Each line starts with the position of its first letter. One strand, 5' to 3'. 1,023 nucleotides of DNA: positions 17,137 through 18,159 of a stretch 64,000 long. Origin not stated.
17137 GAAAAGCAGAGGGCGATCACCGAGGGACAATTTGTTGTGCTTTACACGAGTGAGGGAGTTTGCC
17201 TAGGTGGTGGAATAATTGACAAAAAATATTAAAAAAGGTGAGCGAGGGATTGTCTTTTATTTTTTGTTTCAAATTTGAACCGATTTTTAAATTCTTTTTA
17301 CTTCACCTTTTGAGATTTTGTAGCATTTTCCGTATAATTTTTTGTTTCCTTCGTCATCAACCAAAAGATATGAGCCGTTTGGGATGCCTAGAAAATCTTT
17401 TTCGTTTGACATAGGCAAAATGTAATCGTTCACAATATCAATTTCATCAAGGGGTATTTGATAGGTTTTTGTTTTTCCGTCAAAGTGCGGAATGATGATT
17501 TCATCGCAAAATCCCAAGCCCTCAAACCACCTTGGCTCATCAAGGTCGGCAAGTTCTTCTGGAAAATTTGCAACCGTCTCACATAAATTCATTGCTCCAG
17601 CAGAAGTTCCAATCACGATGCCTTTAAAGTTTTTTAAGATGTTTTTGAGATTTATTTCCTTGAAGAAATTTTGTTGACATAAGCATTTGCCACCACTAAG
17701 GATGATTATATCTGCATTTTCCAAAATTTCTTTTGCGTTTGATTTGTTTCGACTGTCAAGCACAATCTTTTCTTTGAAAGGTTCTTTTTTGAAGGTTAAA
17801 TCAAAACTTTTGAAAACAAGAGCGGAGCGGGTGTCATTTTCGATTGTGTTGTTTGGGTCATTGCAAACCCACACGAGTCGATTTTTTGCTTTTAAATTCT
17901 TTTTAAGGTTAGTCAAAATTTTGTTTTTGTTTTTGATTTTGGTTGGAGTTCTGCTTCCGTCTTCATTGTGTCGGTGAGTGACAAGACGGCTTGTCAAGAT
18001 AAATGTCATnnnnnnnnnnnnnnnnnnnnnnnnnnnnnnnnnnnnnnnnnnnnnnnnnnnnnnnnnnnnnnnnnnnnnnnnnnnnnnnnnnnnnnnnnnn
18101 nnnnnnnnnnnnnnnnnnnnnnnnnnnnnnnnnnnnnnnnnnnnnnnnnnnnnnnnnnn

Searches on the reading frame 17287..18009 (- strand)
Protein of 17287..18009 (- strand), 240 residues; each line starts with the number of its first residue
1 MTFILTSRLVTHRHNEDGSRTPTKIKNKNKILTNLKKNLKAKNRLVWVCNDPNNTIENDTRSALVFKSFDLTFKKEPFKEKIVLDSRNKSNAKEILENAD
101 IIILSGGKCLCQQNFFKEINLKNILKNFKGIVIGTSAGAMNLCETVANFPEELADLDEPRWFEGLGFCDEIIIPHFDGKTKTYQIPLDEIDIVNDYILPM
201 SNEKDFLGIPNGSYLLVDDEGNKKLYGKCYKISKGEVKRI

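Call 10: search_protein_families(library=pfam, proteins=[window:17287-18009:-])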
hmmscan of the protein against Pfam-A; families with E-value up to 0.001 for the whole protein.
window:17287-18009:- (240 aa): 1 family
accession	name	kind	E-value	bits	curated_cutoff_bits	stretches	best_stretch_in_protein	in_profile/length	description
PF03575.23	Peptidase_S51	-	4.9e-12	46.4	23.9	1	82-221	66-202/206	Peptidase family S51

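Call 12: find_encoding_contigs(protein=window:17287-18009:-, flank=4000, max_places=10)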
Protein window:17287-18009:- (240 aa): 4 contigs read that carry it; 2 places shown.
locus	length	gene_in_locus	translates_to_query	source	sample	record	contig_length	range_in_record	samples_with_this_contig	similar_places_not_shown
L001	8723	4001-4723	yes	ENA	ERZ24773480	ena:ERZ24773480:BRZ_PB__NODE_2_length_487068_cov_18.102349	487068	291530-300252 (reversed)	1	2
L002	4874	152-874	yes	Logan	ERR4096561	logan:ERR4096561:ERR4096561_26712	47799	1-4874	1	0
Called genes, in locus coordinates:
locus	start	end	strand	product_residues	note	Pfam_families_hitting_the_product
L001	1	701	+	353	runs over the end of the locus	PF00535:Glycos_transf_2, PF10111:Glyco_tranf_2_2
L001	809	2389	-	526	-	PF01268:FTHFS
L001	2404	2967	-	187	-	PF00440:TetR_N, PF14278:TetR_C_8 (weak)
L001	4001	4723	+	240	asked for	PF03575:Peptidase_S51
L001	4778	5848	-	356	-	PF00733:Asn_synthase (weak), PF01171:ATP_bind_3 (weak), PF02540:NAD_synthase, PF02568:ThiI (faint), PF03054:tRNA_Me_trans, PF06508:QueC (weak), PF20259:tRNA_Me_trans_M, PF20258:tRNA_Me_trans_C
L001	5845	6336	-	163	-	-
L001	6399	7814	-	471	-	-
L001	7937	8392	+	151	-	-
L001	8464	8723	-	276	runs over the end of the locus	PF02163:Peptidase_M50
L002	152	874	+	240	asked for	PF03575:Peptidase_S51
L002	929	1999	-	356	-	PF00733:Asn_synthase (weak), PF01171:ATP_bind_3 (weak), PF02540:NAD_synthase, PF02568:ThiI (faint), PF03054:tRNA_Me_trans, PF06508:QueC (weak), PF20259:tRNA_Me_trans_M, PF20258:tRNA_Me_trans_C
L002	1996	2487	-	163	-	-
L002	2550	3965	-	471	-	-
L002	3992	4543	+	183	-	-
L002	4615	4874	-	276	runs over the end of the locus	PF02163:Peptidase_M50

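Call 15: find_homologous_proteins(query=window:17287-18009:-, max_evalue=1e-20)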
Query window:17287-18009:- (240 aa): 115 proteins with E <= 1e-20 among 795 candidates.
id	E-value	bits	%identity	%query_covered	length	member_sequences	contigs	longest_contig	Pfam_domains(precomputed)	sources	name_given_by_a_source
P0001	5.3e-154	528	98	100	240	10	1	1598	PF03575.24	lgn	-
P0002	8.6e-139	479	88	100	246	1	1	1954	PF03575.24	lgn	-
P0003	4.6e-95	336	62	100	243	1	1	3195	PF03575.24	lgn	-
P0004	6.0e-95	335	61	100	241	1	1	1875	PF03575.24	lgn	-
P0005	1.0e-92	328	63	100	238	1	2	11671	PF03575.24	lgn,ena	-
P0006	1.0e-91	325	60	100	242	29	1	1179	PF03575.24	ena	-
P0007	1.0e-88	315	63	100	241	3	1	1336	PF03575.24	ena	-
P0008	1.8e-85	304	59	100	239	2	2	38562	PF03575.24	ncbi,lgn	-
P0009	2.3e-85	304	58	100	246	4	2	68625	PF03575.24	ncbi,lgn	-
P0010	4.3e-85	303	61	99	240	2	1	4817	PF03575.24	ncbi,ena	-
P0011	4.0e-84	300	57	97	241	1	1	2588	PF03575.24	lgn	-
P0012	1.2e-83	298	58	100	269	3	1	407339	PF03575.24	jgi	jgi:dipeptidase E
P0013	1.7e-83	298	57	100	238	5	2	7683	PF03575.24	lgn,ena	-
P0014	2.6e-83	297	61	100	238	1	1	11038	PF03575.24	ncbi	-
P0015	2.8e-83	297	59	100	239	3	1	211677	PF03575.24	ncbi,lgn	-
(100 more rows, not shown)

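Call 16: find_encoding_contigs(protein=P0001, flank=3000, max_places=10)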
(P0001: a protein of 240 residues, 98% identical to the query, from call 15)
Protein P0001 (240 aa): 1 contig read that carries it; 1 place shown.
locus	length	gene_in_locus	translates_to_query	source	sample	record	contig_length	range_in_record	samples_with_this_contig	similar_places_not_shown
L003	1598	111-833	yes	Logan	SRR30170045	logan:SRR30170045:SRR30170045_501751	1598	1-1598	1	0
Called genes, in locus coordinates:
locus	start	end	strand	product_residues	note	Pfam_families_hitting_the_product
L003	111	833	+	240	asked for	PF03575:Peptidase_S51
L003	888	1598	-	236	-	?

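Call 17: find_encoding_contigs(protein=P0002, flank=3000, max_places=6)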
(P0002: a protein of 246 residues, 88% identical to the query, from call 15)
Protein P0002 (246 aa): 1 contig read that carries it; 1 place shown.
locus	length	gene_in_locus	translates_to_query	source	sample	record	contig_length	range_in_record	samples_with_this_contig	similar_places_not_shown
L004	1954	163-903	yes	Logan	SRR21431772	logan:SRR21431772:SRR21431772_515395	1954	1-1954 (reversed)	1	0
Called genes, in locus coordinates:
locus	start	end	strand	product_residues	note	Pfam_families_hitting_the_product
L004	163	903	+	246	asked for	PF03575:Peptidase_S51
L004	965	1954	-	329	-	?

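Call 18: find_encoding_contigs(protein=P0005, flank=3000, max_places=6)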
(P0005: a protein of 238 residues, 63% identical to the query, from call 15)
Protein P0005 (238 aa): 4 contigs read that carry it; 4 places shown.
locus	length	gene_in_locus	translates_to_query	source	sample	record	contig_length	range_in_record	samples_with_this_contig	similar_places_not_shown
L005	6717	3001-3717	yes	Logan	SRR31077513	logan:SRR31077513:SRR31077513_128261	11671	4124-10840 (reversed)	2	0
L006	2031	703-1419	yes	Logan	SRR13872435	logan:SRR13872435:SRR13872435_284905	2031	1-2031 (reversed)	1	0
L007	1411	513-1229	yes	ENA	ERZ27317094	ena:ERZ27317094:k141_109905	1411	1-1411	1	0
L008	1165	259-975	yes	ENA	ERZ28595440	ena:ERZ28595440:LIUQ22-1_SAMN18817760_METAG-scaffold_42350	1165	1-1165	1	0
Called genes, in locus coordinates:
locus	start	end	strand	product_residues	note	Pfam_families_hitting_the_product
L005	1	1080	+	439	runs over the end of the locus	PF03952:Enolase_N, PF00113:Enolase_C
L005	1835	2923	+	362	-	PF00438:S-AdoMet_synt_N, PF02772:S-AdoMet_synt_M, PF02773:S-AdoMet_synt_C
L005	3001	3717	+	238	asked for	PF03575:Peptidase_S51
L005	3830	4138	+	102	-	-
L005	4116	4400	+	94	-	PF13508:Acetyltransf_7 (faint)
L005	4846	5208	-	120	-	-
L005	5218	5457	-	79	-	-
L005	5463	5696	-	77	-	-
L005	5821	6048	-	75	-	-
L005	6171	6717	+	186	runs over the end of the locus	-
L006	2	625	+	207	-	?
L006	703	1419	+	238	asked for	PF03575:Peptidase_S51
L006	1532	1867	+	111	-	-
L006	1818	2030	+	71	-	?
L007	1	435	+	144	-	?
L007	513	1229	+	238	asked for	PF03575:Peptidase_S51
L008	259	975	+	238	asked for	PF03575:Peptidase_S51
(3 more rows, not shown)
